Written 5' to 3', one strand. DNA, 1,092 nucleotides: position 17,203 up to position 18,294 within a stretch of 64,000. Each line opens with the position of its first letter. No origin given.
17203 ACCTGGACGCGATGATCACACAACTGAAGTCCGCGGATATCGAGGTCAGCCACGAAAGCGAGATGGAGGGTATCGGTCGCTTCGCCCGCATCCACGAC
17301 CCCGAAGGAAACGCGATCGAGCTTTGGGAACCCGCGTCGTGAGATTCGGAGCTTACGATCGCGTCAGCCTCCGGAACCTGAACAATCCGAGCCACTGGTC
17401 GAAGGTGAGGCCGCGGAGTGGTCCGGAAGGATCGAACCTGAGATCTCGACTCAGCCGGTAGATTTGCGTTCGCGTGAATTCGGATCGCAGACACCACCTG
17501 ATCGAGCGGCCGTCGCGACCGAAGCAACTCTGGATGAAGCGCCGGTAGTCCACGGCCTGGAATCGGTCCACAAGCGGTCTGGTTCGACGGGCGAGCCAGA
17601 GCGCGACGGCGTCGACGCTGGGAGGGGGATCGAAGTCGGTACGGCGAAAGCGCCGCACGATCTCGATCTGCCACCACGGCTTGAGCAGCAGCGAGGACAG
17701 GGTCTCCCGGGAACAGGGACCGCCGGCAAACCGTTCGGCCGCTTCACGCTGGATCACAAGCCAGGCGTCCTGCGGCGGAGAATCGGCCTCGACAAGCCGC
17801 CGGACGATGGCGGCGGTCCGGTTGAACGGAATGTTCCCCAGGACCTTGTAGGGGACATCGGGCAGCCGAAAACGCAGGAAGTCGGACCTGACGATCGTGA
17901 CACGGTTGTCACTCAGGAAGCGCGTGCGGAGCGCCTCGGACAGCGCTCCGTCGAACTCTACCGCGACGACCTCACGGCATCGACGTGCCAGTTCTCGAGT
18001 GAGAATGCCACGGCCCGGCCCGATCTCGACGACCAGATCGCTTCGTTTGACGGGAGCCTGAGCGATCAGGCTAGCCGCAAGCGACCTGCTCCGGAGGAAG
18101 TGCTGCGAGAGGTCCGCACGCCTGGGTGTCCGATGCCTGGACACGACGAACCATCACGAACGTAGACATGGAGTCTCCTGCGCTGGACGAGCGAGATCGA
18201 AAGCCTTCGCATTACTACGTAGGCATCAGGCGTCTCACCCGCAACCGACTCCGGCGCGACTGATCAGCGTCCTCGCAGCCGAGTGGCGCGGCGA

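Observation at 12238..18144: Duplicated Erm-like 23S rRNA methyltransferase genes: one intact, one disrupted, plus a third 3'-end stub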

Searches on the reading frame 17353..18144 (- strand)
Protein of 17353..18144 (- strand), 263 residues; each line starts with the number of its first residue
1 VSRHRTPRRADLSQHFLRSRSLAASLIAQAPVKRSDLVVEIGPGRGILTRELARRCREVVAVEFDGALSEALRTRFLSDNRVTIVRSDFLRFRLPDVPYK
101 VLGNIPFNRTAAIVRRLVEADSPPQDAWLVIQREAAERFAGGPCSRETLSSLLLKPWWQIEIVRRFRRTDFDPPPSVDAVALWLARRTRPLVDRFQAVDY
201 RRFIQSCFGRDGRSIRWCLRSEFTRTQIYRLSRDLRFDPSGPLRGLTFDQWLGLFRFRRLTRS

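Call 3: search_protein_families(library=pfam, proteins=[window:17353-18144:-], max_evalue=0.01)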
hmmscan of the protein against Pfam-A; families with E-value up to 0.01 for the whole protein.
window:17353-18144:- (263 aa): 4 families
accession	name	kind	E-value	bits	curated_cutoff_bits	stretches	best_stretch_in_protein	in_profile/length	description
PF00398.26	RrnaAD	-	2.5e-46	158.4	24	1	9-256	5-259/263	Ribosomal RNA adenine dimethylase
PF13649.12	Methyltransf_25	-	9.4e-06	26.7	27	1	38-100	1-66/97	Methyltransferase domain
PF08241.18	Methyltransf_11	-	0.00039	21.4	21.2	1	39-96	1-58/95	Methyltransferase domain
PF13489.12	Methyltransf_23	-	0.0081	16.3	27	0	20-80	7-61/164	Methyltransferase domain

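Call 4: search_protein_families(library=ncbifam, proteins=[window:17353-18144:-], max_evalue=0.01)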
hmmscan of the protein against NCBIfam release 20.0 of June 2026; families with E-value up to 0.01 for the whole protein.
window:17353-18144:- (263 aa): 25 families
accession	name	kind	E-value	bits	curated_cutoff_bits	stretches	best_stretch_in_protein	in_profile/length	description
NF000499.2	Erm23S_rRNA_broad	equivalog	2.4e-69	233.4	212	1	13-256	2-242/244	23S ribosomal RNA methyltransferase Erm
NF000337.1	erm_SHROVE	exception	6.3e-48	163.2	320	1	9-256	3-248/248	ErmE/ErmH/ErmO/ErmR family 23S rRNA (adenine(2058)-N(6))-methyltransferase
NF000077.1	Erm42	exception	1.4e-42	146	600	1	13-255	19-260/303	23S rRNA (adenine(2058)-N(6))-methyltransferase Erm(42)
TIGR00755.1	ksgA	equivalog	9.8e-42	143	171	1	9-254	4-252/256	16S rRNA (adenine(1518)-N(6)/adenine(1519)-N(6))-dimethyltransferase RsmA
NF042988.1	Erm46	exception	2.6e-37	128.5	503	1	8-255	7-251/255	23S rRNA (adenine(2058)-N(6))-methyltransferase Erm(46)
NF042938.1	Erm55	exception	1e-36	126.4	525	1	9-256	8-252/270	23S rRNA (adenine(2058)-N(6))-methyltransferase Erm(55)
NF000087.1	ErmO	exception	3.4e-35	121.7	450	1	6-254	5-253/259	23S rRNA (adenine(2058)-N(6))-methyltransferase Erm(O)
NF000024.1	ErmS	exception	3.3e-29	102.2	675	1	8-263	59-314/319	23S rRNA (adenine(2058)-N(6))-methyltransferase Erm(S)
NF000047.1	ErmV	exception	3.7e-29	101.9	500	1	9-228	9-227/259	23S rRNA (adenine(2058)-N(6))-methyltransferase Erm(V)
NF012218.0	erm_38_23S_MT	exception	3.9e-29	101.7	800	1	8-261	7-261/386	23S rRNA (adenine(2058)-N(6))-methyltransferase Erm(38)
NF012222.1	erm_A_23S_MT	exception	2.9e-25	89.2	475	1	13-210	9-201/243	23S rRNA (adenine(2058)-N(6))-methyltransferase Erm(A)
NF012223.0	erm_F_23S_MT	exception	2.3e-24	86.1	575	1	4-255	4-252/266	23S rRNA (adenine(2058)-N(6))-methyltransferase Erm(F)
NF045543.1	erm_G_23S_MT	exception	5.4e-22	78.7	515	1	13-204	9-195/244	23S rRNA (adenine(2058)-N(6))-methyltransferase Erm(G)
NF012220.1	erm_B_23S_MT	exception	4.5e-21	75.5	525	1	12-230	7-213/245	23S rRNA (adenine(2058)-N(6))-methyltransferase Erm(B)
NF012219.1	erm_C_23S_MT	exception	4.3e-20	72.3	530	1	13-256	9-237/244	23S rRNA (adenine(2058)-N(6))-methyltransferase Erm(C)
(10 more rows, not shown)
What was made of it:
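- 17353..18144 (-): Intact erm-family gene (E1), 263 aa, GTG start. NF000499 Erm 233.4 bits against cut-off 212; ksgA 143 against cut-off 171 (call 4).
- On Erm 23S rRNA (adenine2058-N6)-methyltransferase: 233.4 bits against cut-off 212; ksgA TIGR00755 143 against 171 (call 4).
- NF000499 Erm 233.4 bits (cut-off 212); ksgA 143 (cut-off 171) (call 4).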

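Call 8: search_solved_structures(query=window:17353-18144:-, max_evalue=0.001, show_alignments=2)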
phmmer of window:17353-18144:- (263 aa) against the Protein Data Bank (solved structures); distinct sequences matched with E-value up to 0.001: 35.
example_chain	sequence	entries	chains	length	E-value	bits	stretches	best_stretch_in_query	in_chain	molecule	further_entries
6nvm_A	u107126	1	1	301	1.3e-30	109.7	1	5-256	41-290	rRNA adenine N-6-methyltransferase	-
7f8a_A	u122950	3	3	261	2.4e-28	102.3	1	9-261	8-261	Erm(38)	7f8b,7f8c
1yub_A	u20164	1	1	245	7.6e-24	87.6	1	11-256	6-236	RRNA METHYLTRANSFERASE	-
6rbd_y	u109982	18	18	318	1.2e-21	80.3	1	10-215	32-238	Dimethyladenosine transferase | rRNA adenine N(6)-methyltransferase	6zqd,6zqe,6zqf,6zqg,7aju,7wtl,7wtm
6ifs_A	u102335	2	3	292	2e-21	79.6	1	10-211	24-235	Ribosomal RNA small subunit methyltransferase A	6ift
7v2l_W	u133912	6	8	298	2.1e-21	79.5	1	10-211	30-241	Ribosomal RNA small subunit methyltransferase A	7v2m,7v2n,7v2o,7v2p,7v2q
8x3w_A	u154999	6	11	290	6.4e-21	78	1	7-188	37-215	Probable ribosomal RNA small subunit methyltransferase A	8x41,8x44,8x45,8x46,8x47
1qam_A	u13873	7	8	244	8.2e-21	77.6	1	12-260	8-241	ERMC' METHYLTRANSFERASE | ERMC' RRNA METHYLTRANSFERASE | RRNA METHYL TRANSFERASE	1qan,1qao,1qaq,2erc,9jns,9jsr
6ifw_A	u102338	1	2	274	8.5e-21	77.6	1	13-211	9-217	Ribosomal RNA small subunit methyltransferase A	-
8x4o_A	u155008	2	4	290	3.2e-20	75.7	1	7-188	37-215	Probable ribosomal RNA small subunit methyltransferase A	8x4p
8x4l_A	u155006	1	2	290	8.3e-20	74.3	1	7-188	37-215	Probable ribosomal RNA small subunit methyltransferase A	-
8x4g_A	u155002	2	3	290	8.3e-20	74.3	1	7-188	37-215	Probable ribosomal RNA small subunit methyltransferase A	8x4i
6ifv_A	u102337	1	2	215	8.5e-20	74.3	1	10-190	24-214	Ribosomal RNA small subunit methyltransferase A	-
6ifx_A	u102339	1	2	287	1.2e-18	70.5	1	10-211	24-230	Ribosomal RNA small subunit methyltransferase A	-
2h1r_A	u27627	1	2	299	4.9e-17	65.3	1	13-216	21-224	Dimethyladenosine transferase, putative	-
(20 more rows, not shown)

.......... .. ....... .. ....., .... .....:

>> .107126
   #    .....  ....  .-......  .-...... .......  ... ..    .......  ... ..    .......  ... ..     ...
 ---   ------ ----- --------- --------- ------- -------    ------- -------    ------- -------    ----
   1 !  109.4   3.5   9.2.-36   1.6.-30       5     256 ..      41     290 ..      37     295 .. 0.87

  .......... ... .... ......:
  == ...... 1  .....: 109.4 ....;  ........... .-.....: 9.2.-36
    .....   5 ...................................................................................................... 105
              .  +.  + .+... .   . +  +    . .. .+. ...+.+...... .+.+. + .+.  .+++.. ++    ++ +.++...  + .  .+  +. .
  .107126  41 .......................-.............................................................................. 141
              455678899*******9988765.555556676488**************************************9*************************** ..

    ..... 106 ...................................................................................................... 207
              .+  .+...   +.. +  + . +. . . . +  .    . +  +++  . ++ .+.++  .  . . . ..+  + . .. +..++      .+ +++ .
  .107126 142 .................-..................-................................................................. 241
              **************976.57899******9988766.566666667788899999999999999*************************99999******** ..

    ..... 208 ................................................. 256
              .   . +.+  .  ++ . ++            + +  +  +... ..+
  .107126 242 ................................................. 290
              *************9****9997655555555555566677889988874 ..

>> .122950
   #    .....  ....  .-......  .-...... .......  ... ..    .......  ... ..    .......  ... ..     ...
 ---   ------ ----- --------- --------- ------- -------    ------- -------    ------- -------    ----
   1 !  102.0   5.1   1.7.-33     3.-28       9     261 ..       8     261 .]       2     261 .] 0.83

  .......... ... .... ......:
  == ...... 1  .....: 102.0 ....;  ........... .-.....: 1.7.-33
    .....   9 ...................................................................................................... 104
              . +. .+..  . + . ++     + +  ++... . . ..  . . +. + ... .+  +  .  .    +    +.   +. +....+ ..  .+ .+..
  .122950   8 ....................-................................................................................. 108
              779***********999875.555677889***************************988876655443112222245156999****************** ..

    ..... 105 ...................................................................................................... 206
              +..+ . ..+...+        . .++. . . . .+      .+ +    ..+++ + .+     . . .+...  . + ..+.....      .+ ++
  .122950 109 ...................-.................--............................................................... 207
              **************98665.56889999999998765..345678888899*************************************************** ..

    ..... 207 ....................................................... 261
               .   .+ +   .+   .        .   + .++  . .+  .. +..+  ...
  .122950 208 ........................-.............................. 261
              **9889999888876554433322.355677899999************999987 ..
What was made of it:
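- On Erm 23S rRNA (adenine2058-N6)-methyltransferase: HMM and PDB alignments reach residues 256-261 (calls 4, 8).
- Closest known: ErmE. Same: Sequence alignment runs over residues 5-256 (call 8).
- PDB sequence hits are led by ErmE, Erm38 and ErmAM, with alignments running through the C-terminal domain (call 8).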

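Call 9: find_encoding_contigs(protein=window:17353-18144:-, flank=10000, max_places=6)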
Protein window:17353-18144:- (263 aa): no gene with exactly this product is on record in the collection.
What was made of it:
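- The exact intact protein is not on record elsewhere (call 9).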

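Call 10: find_homologous_proteins(query=window:17353-18144:-, max_evalue=1e-10)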
Query window:17353-18144:- (263 aa): 781 proteins with E <= 1e-10 among 5498 candidates; the best 120 are listed.
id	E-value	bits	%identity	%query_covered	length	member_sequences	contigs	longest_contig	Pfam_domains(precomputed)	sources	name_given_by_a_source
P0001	3.6e-156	536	94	100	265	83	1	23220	PF00398.27,PF13649.13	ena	-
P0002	3.3e-152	523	90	100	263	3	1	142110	PF00398.27,PF13649.13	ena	-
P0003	1.2e-150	518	89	100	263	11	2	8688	PF00398.27,PF13649.13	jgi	-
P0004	1.3e-150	518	91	100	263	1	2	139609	PF00398.27,PF13649.13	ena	-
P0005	1.4e-150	518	90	100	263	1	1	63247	PF00398.27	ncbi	-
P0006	4.4e-150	516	90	100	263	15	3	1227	PF00398.27,PF13649.13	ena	-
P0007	5.4e-150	516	90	100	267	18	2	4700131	PF00398.27,PF13649.13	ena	-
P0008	1.3e-148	511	91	98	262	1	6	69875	PF00398.27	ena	-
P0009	9.0e-148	509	89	100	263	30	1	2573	PF00398.27,PF13649.13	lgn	-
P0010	1.2e-144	498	87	100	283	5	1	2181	PF00398.27,PF13649.13,PF08241.19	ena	-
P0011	2.0e-144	498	87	100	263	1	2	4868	PF00398.27,PF13649.13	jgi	-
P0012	3.1e-144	497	86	99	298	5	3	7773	PF00398.27,PF13649.13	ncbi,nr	ncbi:MAG: 23S ribosomal RNA methyltransferase Erm [Gemmatimonadetes bacterium]|nr:23S ribosomal RNA 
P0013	5.0e-144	496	88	99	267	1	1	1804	PF00398.27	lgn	-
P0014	1.2e-143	495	86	100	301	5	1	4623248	PF00398.27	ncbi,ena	-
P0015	1.3e-143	495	87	100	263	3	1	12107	PF00398.27,PF13649.13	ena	-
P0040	1.9e-111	390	89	77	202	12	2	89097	PF00398.27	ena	-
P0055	1.2e-106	374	85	76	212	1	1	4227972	PF00398.27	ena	-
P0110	1.7e-91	324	90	65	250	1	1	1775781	PF00398.27,PF13649.13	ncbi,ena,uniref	ncbi:rRNA adenine N(6)-methyltransferase family protein [Candidatus Palauibacter sp.]|uniref:rRNA ad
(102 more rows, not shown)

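Call 13: find_encoding_contigs(protein=P0110, flank=10000, max_places=4)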
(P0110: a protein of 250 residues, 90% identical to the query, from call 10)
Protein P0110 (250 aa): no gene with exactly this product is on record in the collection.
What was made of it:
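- Tried and rejected: Exact-sequence look-ups of the intact and the disrupted proteins found no contigs (calls 9, 13).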

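Call 14: find_encoding_contigs(protein=P0055, flank=6000, max_places=3)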
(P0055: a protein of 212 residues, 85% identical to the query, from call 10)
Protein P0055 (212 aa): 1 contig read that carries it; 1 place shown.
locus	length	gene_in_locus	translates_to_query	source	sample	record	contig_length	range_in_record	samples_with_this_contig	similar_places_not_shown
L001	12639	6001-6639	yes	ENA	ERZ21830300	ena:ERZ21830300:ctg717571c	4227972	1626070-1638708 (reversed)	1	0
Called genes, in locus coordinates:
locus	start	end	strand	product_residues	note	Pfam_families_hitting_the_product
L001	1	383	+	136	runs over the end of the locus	PF03852:Vsr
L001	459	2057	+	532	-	-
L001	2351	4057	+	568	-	PF13606:Ank_3 (faint), PF12796:Ank_2 (weak), PF00023:Ank (weak), PF12796:Ank_2, PF13857:Ank_5 (weak), PF12796:Ank_2, PF13637:Ank_4 (weak), PF13857:Ank_5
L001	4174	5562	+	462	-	PF13173:AAA_14, PF13635:DUF4143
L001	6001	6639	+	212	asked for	PF00398:RrnaAD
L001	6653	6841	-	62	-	-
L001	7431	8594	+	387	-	PF13173:AAA_14, PF13635:DUF4143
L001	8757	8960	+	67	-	-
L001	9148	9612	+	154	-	PF13091:PLDc_2, PF00614:PLDc (weak)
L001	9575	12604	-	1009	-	PF18951:DUF5695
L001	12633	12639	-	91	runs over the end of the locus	PF18951:DUF5695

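Call 15: find_encoding_contigs(protein=P0040, flank=6000, max_places=3)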
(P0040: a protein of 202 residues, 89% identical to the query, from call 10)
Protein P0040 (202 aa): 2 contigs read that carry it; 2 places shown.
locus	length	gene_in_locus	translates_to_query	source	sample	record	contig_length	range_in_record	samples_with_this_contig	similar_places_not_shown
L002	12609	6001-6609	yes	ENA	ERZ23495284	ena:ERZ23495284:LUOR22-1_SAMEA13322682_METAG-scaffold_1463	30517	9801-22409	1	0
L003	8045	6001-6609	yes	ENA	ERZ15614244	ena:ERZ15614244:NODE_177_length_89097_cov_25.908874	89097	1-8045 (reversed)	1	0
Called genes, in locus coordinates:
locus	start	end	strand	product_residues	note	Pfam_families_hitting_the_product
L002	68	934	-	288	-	-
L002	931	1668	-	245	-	PF00005:ABC_tran, PF02463:SMC_N (faint), PF13304:AAA_21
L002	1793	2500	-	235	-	-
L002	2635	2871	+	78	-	PF22513:FitA-like_RHH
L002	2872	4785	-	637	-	PF00144:Beta-lactamase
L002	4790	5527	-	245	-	PF01209:Ubie_methyltran (faint), PF13489:Methyltransf_23, PF13847:Methyltransf_31, PF08241:Methyltransf_11, PF08242:Methyltransf_12 (weak), PF13649:Methyltransf_25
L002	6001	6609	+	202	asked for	PF00398:RrnaAD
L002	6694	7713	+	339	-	PF08545:ACP_syn_III, PF08541:ACP_syn_III_C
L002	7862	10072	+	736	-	PF13620:CarboxypepD_reg, PF13715:CarbopepD_reg_2, PF07715:Plug, PF00593:TonB_dep_Rec_b-barrel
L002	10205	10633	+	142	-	-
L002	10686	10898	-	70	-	-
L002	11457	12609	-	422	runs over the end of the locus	PF00491:Arginase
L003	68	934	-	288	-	-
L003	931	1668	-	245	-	PF00005:ABC_tran, PF02463:SMC_N (faint), PF13304:AAA_21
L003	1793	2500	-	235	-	-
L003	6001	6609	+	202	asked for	PF00398:RrnaAD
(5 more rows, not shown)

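Call 17: find_related_loci(query=window:17353-18144:-, collection=genome_contigs, flank=10000)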
Query window:17353-18144:- (263 aa) in genome_contigs; peptide patterns used: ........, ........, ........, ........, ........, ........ (x = any residue, [..] = any of these).
545 stretches matched a pattern; 117 encode a relative of the query (tblastn E <= 1e-3); the best 80 are kept; 79 distinct loci.
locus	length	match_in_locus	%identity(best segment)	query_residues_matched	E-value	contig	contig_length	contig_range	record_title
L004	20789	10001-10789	95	1-263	7e-161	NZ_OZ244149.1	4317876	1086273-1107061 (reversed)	MAG: Candidatus Palauibacter sp. isolate 0d4ab03e-7888-48a4-aad6-e62ffb5e22cc chromosome 1, complete sequence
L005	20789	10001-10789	95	1-263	2e-159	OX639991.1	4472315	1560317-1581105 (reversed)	MAG: Longimicrobiales bacterium isolate affa3490-31b4-448a-b7fc-cc7950b7f85b genome assembly, chromosome: 1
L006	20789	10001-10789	93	1-263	3e-156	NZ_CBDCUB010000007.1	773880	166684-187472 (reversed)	MAG: Candidatus Palauibacter sp. isolate cc05a73e-5b7f-4338-bfa9-6e459683daed contig_7, whole genome shotgun sequence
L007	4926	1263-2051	93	1-263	8e-159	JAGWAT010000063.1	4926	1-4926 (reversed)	MAG: Alphaproteobacteria bacterium isolate 277c_14 scaffold_21823, whole genome shotgun sequence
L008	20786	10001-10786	92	1-262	3e-155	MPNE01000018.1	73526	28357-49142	MAG: Gemmatimonadetes bacterium bin94 NODE_624_length_73526_cov_17.5089_ID_1247, whole genome shotgun sequence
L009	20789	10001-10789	92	1-263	2e-153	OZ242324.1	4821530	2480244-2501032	MAG: Longimicrobiales bacterium isolate 07de4c10-1fa3-4f23-aeab-92fd89ad4539 genome assembly, chromosome: 1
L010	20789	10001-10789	92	1-263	7e-153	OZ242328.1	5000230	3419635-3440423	MAG: Longimicrobiales bacterium isolate 0ef71ae0-4384-4122-aa05-a38a78c2d7b0 genome assembly, chromosome: 1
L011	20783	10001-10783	91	1-261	4e-152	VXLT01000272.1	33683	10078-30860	MAG: Gemmatimonadetes bacterium isolate SB0661_bin_2 NODE_1284_length_33683_cov_83.028131, whole genome shotgun sequence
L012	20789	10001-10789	91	1-263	5e-152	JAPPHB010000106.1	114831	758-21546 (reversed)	MAG: Gammaproteobacteria bacterium isolate RHO1_bin_70 NODE_353_length_114831_cov_503.433828, whole genome shotgun seque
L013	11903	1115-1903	89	1-263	5e-151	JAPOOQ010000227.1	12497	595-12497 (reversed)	MAG: Gemmatimonadetes bacterium isolate APA_bin_39 c_000000176481, whole genome shotgun sequence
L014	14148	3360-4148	90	1-263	6e-151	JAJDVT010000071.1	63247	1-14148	MAG: Gemmatimonadetes bacterium isolate jk18x22bins.63 k141_316517, whole genome shotgun sequence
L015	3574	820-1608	90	1-263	4e-155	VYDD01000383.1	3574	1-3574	MAG: Gammaproteobacteria bacterium isolate SB0675_bin_31 NODE_8349_length_3574_cov_3.787155, whole genome shotgun sequen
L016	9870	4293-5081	89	1-263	2e-148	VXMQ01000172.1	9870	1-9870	MAG: Candidatus Palauibacter denitrificans isolate SB0661_bin_40 NODE_4338_length_9870_cov_59.117269, whole genome shotg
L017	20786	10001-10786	88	1-262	1e-147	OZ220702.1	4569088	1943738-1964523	MAG: Longimicrobiales bacterium isolate 5c038fdb-8e0b-4cbd-9550-43be1afc0bbf genome assembly, chromosome: 1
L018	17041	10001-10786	88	1-262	2e-147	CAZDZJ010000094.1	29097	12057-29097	MAG TPA_asm: uncultured Gemmatimonadota bacterium isolate SRP338948_co1_138 genome assembly, contig: k141_446853, whole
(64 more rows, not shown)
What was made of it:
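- The gene is near-universal in the lineage (call 17).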
